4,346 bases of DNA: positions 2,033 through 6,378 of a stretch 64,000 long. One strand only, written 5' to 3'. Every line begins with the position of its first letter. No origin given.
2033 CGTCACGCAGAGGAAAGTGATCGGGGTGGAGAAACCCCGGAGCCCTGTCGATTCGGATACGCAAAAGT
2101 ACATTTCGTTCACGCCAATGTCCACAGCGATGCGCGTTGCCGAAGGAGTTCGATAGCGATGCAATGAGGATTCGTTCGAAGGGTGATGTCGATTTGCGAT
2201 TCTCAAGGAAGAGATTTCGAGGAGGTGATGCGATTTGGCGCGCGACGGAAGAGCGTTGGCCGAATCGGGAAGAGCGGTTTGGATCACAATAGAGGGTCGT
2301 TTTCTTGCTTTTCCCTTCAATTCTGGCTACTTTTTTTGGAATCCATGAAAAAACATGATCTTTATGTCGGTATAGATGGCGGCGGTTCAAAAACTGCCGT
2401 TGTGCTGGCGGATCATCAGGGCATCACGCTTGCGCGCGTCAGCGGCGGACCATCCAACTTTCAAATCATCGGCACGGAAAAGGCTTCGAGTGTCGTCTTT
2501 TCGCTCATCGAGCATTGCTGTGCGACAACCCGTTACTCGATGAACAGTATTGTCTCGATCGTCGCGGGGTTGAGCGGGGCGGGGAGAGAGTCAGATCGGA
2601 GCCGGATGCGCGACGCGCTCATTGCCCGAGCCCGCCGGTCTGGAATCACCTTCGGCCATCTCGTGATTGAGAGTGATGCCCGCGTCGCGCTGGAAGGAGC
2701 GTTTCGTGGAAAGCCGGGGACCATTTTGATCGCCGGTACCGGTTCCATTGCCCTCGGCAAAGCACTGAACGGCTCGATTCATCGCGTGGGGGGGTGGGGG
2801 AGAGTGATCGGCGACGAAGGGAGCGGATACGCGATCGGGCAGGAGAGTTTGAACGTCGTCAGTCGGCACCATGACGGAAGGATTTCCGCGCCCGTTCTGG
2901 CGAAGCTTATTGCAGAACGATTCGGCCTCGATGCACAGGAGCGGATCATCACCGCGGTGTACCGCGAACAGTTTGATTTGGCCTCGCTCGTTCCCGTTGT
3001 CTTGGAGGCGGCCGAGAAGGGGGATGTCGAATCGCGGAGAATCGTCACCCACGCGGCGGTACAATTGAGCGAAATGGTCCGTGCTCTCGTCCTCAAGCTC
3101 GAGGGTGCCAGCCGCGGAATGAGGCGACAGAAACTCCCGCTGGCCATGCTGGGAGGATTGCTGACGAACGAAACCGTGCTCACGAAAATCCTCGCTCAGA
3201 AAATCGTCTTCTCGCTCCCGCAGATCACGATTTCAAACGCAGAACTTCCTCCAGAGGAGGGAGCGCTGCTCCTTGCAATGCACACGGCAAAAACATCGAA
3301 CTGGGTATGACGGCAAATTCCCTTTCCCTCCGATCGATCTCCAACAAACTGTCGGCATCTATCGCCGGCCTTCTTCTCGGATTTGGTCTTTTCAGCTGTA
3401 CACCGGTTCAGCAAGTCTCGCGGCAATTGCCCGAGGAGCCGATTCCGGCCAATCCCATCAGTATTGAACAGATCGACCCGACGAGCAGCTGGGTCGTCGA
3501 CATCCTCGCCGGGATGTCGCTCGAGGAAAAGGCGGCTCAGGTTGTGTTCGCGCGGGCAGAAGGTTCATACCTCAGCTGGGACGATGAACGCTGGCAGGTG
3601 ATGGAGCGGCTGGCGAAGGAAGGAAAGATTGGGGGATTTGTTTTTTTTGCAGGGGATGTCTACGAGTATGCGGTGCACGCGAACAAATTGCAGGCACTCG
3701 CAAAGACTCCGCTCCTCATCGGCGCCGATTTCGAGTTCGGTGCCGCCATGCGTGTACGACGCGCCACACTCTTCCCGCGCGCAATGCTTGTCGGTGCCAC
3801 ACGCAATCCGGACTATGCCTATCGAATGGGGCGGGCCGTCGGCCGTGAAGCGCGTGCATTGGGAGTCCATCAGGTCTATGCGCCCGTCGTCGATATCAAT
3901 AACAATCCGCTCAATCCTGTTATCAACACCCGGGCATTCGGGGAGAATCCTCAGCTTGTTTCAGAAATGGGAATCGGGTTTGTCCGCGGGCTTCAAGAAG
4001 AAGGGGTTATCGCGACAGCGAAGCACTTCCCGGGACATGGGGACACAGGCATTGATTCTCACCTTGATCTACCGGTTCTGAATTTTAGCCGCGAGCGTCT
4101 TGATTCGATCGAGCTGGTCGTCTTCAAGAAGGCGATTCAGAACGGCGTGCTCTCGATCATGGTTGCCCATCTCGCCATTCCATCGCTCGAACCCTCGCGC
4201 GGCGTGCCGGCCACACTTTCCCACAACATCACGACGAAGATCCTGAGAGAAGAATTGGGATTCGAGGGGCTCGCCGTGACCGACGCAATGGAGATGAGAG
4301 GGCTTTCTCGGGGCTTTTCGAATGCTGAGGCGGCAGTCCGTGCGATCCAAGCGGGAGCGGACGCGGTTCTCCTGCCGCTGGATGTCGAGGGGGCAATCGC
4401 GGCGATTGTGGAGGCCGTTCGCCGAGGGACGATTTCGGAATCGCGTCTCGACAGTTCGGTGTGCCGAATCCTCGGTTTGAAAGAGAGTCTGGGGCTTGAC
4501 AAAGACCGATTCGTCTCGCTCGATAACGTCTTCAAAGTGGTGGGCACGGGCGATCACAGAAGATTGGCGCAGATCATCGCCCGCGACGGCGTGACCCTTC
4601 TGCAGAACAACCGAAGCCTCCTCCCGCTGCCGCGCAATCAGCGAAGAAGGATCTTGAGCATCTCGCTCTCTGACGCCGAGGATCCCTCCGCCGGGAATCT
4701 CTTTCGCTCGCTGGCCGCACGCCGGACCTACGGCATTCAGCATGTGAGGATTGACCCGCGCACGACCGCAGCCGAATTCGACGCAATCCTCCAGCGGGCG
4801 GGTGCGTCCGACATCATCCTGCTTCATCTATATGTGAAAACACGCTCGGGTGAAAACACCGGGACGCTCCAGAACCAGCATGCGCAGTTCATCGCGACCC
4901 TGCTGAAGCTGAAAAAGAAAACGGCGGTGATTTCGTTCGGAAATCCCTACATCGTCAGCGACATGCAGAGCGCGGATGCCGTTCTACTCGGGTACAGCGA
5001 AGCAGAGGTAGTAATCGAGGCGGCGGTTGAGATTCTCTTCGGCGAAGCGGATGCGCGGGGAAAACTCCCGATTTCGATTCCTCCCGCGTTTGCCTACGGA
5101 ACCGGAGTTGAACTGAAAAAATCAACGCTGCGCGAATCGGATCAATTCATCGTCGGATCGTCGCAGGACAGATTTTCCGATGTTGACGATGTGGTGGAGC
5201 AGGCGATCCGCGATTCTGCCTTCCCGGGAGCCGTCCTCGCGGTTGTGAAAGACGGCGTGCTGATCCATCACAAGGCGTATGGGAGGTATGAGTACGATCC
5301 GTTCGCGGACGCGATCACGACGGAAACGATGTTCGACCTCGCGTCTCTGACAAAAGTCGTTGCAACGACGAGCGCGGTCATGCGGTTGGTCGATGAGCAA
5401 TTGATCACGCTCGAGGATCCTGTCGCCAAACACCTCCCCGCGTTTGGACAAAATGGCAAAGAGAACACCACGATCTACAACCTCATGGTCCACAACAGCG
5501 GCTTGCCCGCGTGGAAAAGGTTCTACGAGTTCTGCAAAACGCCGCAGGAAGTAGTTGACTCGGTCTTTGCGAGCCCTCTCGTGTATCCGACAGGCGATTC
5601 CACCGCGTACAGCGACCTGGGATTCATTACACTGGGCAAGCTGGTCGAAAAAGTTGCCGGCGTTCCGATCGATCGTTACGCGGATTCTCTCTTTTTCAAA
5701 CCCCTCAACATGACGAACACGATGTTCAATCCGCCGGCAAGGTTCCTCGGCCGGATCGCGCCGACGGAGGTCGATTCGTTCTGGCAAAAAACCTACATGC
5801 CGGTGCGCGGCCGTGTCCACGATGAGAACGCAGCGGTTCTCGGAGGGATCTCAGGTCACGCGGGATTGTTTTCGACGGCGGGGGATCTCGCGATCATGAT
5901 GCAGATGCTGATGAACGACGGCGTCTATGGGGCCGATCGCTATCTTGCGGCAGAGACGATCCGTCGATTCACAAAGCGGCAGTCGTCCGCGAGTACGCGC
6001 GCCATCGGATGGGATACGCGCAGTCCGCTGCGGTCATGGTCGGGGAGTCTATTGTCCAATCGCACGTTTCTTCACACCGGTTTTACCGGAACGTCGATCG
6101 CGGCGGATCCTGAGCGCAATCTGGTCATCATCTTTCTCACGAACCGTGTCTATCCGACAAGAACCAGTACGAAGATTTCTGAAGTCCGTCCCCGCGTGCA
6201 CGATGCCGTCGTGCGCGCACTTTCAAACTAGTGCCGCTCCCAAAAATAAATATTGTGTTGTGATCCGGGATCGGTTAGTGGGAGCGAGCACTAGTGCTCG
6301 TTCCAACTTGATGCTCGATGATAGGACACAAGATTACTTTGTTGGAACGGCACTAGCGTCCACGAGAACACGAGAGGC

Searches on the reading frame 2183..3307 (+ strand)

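Call 29: search_protein_families(library=pfam, proteins=[window:2183-3307:+], max_evalue=0.0001)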
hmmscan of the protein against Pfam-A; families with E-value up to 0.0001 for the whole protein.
window:2183-3307:+ (375 aa): 1 family
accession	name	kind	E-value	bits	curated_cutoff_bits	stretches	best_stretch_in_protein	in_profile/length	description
PF01869.26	BcrAD_BadFG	-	3e-40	138.9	31.5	1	62-365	1-271/271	BadF/BadG/BcrA/BcrD ATPase family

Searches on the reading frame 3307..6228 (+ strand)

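Call 29: search_protein_families(library=pfam, proteins=[window:3307-6228:+], max_evalue=0.0001)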
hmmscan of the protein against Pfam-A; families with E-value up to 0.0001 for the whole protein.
window:3307-6228:+ (974 aa): 3 families
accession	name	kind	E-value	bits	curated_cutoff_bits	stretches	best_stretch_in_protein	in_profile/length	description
PF00933.27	Glyco_hydro_3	-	5.9e-83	279.3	27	1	72-389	2-314/316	Glycosyl hydrolase family 3 N terminal domain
PF00144.29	Beta-lactamase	-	3.6e-62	210.9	27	1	626-952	1-315/329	Beta-lactamase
PF01915.27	Glyco_hydro_3_C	-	5e-14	53.2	31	1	429-594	1-172/200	Glycosyl hydrolase family 3 C-terminal domain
